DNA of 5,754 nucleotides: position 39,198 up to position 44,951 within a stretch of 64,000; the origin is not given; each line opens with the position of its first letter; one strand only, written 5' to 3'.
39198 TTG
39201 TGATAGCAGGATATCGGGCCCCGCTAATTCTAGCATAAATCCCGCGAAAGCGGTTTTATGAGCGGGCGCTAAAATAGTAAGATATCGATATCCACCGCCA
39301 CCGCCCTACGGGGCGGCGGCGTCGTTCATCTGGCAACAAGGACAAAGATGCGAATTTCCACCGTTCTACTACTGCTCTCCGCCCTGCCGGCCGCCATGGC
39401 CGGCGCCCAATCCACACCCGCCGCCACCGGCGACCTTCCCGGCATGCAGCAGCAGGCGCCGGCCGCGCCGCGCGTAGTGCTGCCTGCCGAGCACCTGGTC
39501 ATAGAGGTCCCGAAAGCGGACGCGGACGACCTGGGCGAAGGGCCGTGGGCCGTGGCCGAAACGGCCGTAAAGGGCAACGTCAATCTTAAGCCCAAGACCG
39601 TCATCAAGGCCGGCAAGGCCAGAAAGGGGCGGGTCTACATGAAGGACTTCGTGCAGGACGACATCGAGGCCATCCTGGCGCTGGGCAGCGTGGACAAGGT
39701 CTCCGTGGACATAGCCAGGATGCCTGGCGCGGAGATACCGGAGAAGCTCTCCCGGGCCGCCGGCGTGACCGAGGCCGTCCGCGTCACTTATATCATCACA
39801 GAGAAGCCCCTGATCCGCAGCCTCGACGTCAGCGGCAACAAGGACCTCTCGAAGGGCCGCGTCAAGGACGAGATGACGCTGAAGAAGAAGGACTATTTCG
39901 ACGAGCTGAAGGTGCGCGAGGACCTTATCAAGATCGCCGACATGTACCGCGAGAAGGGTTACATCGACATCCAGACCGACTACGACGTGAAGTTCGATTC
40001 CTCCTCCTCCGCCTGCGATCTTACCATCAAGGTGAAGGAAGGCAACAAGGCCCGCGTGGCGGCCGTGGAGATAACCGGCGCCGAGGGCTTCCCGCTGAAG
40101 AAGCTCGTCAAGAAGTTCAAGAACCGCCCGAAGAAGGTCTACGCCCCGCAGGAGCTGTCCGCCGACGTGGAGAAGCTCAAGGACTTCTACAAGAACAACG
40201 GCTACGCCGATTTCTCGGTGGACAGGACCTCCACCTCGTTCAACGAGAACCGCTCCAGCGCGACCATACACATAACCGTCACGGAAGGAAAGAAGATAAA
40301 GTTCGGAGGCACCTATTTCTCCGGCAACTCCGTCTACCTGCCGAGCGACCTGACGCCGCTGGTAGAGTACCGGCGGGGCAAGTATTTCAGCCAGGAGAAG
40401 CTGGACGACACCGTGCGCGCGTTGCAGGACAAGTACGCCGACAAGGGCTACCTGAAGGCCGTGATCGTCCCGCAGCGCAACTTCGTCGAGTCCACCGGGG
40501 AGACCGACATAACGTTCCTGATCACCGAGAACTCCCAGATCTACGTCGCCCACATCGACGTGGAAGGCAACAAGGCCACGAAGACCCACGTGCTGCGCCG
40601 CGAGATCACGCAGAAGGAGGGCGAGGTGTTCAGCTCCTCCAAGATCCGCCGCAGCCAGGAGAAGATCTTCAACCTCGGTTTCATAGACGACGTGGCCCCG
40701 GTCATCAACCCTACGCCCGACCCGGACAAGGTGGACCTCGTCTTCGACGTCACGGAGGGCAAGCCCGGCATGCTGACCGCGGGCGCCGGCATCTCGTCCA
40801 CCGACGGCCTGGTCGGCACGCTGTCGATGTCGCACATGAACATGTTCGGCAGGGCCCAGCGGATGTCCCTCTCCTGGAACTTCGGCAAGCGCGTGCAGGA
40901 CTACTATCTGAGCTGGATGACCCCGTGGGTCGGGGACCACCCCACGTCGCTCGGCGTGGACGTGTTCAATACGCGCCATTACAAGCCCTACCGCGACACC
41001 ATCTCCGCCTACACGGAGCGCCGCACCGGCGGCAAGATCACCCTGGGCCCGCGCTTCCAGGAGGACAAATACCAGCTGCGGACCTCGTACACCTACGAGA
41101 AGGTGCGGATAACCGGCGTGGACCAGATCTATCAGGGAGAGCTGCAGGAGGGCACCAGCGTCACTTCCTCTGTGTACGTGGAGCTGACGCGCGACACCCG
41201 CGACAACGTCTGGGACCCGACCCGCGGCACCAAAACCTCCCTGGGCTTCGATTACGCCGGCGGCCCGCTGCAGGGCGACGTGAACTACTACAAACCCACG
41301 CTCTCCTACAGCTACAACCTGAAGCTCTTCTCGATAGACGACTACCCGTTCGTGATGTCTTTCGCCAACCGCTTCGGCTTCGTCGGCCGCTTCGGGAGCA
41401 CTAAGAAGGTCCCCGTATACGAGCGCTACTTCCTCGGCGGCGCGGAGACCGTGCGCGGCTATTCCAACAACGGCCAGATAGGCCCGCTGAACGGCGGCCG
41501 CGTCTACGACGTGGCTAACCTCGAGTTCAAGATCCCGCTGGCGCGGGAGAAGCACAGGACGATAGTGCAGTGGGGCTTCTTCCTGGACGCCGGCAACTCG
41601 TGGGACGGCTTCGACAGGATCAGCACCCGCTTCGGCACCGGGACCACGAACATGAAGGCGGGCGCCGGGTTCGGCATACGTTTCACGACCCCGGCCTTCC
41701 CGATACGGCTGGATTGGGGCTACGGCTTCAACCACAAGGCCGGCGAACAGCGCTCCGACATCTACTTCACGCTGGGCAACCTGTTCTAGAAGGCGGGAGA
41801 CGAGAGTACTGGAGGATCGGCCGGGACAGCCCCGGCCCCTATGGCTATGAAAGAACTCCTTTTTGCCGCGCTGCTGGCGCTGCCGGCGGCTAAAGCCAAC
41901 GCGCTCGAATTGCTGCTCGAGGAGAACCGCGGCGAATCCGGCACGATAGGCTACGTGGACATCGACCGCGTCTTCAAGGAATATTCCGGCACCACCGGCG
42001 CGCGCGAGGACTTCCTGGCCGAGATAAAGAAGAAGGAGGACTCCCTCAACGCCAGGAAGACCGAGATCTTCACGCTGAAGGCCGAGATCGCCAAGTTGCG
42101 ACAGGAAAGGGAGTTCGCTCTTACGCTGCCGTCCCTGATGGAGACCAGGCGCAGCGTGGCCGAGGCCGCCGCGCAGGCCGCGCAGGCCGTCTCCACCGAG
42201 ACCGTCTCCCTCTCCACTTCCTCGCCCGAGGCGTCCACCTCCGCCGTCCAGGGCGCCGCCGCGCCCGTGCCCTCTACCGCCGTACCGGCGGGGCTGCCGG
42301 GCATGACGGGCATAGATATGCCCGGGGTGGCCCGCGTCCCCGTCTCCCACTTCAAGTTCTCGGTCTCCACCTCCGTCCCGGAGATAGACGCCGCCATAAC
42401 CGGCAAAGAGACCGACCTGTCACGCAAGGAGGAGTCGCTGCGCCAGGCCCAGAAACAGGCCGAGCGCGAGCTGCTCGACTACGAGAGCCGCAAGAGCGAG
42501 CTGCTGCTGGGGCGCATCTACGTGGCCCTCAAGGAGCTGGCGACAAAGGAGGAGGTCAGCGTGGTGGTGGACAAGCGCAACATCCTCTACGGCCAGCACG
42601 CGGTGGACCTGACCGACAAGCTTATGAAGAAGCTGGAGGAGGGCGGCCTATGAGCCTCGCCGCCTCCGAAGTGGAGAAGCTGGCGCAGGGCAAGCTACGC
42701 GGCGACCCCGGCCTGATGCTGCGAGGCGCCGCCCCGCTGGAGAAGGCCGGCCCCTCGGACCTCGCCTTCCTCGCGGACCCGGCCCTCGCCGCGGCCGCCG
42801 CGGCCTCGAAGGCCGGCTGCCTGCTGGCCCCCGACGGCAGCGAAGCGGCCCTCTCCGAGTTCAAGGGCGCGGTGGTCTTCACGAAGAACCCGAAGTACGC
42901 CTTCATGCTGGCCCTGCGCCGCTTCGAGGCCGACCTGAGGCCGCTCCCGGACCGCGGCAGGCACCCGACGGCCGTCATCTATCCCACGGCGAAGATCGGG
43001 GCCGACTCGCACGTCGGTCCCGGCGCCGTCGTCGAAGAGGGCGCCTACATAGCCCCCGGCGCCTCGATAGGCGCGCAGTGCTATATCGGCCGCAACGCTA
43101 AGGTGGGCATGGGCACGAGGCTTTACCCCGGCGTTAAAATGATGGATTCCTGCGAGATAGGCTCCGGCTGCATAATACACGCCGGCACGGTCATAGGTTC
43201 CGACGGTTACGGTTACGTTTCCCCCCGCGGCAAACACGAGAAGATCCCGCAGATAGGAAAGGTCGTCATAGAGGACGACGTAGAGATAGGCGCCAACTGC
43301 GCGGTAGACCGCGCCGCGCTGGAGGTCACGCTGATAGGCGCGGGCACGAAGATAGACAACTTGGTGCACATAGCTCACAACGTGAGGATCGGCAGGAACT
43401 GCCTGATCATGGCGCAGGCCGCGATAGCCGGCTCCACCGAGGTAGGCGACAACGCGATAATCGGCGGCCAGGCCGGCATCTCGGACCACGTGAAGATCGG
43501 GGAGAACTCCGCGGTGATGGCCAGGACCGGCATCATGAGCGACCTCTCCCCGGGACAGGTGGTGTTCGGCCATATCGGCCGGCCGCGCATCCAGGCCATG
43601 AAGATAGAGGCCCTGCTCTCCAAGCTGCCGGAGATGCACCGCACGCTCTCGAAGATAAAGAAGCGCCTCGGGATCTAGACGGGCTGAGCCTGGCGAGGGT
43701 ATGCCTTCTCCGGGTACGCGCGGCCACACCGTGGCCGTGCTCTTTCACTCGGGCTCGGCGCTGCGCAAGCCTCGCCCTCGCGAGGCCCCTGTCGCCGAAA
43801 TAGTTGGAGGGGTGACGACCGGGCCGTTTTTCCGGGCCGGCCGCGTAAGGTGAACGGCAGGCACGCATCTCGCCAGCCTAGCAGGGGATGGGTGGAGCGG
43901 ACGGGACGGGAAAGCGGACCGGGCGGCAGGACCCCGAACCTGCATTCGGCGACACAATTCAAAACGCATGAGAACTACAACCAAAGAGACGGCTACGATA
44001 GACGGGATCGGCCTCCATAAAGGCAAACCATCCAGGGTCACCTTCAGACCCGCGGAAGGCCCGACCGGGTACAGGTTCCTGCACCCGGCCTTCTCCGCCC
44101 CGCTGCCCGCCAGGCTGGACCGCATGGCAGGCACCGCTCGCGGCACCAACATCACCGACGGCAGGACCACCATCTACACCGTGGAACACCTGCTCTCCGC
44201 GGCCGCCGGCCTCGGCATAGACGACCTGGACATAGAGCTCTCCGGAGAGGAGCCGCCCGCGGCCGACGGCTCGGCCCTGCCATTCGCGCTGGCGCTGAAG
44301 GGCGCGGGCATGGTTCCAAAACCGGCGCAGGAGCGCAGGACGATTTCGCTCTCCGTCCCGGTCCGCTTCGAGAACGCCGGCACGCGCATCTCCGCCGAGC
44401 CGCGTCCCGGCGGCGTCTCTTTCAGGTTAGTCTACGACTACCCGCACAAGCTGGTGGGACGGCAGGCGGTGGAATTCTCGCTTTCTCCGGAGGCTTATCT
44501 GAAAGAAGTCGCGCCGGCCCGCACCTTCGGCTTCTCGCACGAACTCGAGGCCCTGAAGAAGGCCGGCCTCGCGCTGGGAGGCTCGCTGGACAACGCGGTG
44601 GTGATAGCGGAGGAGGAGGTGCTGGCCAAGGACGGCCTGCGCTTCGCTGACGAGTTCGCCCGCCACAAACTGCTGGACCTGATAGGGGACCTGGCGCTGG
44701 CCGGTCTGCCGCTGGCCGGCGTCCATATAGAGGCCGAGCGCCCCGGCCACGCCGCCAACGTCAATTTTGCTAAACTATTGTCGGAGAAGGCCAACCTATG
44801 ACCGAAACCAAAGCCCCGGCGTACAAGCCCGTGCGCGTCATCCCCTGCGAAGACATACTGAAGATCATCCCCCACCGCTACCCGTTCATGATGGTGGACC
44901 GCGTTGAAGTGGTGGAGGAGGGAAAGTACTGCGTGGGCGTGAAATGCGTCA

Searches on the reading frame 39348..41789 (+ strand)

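Call 17: search_protein_families(library=pfam, proteins=[window:39348-41789:+], max_evalue=0.001)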
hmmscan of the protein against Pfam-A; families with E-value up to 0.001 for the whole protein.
window:39348-41789:+ (813 aa): 4 families
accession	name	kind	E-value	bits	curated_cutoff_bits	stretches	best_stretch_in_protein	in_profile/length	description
PF07244.20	POTRA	-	1.2e-60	202.6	21.3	4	398-471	1-79/79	Surface antigen variable number repeat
PF01103.29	Omp85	-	1.8e-57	195.7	24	1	498-813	1-325/325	Omp85 superfamily domain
PF08479.16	POTRA_2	-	2.4e-11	43.8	24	1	323-379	7-63/76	POTRA domain, ShlB-type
PF08478.15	POTRA_1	-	0.00052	20.7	23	0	73-120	7-54/69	POTRA domain, FtsQ-type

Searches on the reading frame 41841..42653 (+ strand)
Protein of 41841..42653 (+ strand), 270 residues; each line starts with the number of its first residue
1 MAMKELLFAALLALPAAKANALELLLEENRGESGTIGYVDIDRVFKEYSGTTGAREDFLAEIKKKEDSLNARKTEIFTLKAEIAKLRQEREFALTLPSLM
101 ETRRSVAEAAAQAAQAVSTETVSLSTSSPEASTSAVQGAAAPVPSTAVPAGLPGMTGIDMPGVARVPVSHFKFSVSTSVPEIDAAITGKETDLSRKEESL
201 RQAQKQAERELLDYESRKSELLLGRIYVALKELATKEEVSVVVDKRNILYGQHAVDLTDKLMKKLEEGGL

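Call 65: search_protein_families(library=pfam, proteins=[window:41841-42653:+], max_evalue=0.00001)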
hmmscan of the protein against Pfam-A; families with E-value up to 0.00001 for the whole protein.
window:41841-42653:+ (270 aa): 1 family
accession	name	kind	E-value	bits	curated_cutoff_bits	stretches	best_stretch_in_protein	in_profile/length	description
PF03938.19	OmpH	-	2.6e-17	63.8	32.4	2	188-265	62-141/141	Outer membrane protein (OmpH-like)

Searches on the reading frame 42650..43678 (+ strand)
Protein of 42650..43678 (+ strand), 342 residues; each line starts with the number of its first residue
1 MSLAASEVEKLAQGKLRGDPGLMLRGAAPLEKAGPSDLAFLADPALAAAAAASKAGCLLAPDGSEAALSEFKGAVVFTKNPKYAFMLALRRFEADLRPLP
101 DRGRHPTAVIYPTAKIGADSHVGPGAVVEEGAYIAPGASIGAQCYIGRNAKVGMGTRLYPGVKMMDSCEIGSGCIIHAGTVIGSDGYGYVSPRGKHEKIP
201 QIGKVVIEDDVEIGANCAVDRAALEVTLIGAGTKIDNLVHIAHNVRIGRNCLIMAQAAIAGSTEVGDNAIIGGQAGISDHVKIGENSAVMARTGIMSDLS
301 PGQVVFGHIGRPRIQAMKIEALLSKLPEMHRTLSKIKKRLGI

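Call 65: search_protein_families(library=pfam, proteins=[window:42650-43678:+], max_evalue=0.00001)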
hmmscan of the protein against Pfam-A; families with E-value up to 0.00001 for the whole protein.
window:42650-43678:+ (342 aa): 5 families
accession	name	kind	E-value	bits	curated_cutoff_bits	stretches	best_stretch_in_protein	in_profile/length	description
PF00132.30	Hexapep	-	1.4e-33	113.6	27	4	149-183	1-35/36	Bacterial transferase hexapeptide (six repeats)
PF25084.1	LbH_EIF2B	-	3.6e-14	53.1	54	1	204-288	21-104/105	EIF2B subunit epsilon LbH domain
PF04613.19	LpxD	-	6e-12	45.7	30.8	1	24-90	4-69/70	UDP-3-O-[3-hydroxymyristoyl] glucosamine N-acyltransferase, LpxD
PF24894.1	Hexapep_GlmU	-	1.7e-08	34.9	23.3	0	166-226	17-73/104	GlmU-like, C-terminal hexapeptide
PF14602.12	Hexapep_2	-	4.9e-08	33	27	0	245-272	2-27/34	Hexapeptide repeat of succinyl-transferase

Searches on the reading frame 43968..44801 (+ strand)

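Call 65: search_protein_families(library=pfam, proteins=[window:43968-44801:+], max_evalue=0.00001)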
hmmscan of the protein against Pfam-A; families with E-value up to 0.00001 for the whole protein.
window:43968-44801:+ (277 aa): 1 family
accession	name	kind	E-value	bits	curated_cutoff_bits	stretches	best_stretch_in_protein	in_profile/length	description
PF03331.19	LpxC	-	4.6e-82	276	27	1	3-271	2-266/268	UDP-3-O-acyl N-acetylglycosamine deacetylase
